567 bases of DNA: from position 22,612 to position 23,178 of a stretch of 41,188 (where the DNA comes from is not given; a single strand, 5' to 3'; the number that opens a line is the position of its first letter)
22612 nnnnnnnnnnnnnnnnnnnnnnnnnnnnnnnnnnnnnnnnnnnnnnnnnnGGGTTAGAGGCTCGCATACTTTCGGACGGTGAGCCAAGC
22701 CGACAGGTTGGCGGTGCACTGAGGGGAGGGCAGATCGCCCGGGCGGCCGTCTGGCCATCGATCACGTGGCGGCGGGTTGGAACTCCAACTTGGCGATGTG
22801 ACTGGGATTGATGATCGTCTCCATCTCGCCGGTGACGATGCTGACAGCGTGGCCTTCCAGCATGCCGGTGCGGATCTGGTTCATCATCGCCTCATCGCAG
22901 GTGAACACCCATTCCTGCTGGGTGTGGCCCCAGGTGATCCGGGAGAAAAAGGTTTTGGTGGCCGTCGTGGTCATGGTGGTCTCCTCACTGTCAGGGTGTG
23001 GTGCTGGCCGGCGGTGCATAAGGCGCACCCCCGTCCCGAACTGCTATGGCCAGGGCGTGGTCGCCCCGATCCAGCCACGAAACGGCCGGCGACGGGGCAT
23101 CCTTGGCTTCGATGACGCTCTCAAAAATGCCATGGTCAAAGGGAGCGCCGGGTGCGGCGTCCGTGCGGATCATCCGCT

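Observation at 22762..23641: SPASM domain without a radical-SAM core, paired with a 70-aa protein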

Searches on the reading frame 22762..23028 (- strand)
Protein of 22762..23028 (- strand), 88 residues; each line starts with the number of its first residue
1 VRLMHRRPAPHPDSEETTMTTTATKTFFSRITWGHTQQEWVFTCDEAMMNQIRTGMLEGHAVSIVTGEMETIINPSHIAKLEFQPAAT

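Call 3: search_protein_families(library=pfam, proteins=[window:22762-23028:-], max_evalue=0.1)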
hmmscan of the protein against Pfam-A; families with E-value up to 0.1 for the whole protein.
window:22762-23028:- (88 aa): 0 families

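Call 4: search_protein_families(library=ncbifam, proteins=[window:22762-23028:-], max_evalue=0.1)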
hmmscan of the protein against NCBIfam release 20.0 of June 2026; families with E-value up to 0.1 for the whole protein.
window:22762-23028:- (88 aa): 4 families
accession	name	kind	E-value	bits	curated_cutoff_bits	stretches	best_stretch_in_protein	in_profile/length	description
NF041825.1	hydrophobin_BslA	equivalog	0.03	14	250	1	14-43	35-63/178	biofilm surface layer hydrophobin BslA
NF005011.0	PRK06407.1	subfamily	0.055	12.7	337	1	32-73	81-124/302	ornithine cyclodeaminase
TIGR00020.2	prfB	exception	0.068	12.2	370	1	18-74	294-349/353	peptide chain release factor 2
NF011617.0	PRK15043.1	equivalog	0.085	12.1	417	1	32-76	182-226/243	HTH-type transcriptional regulator MlrA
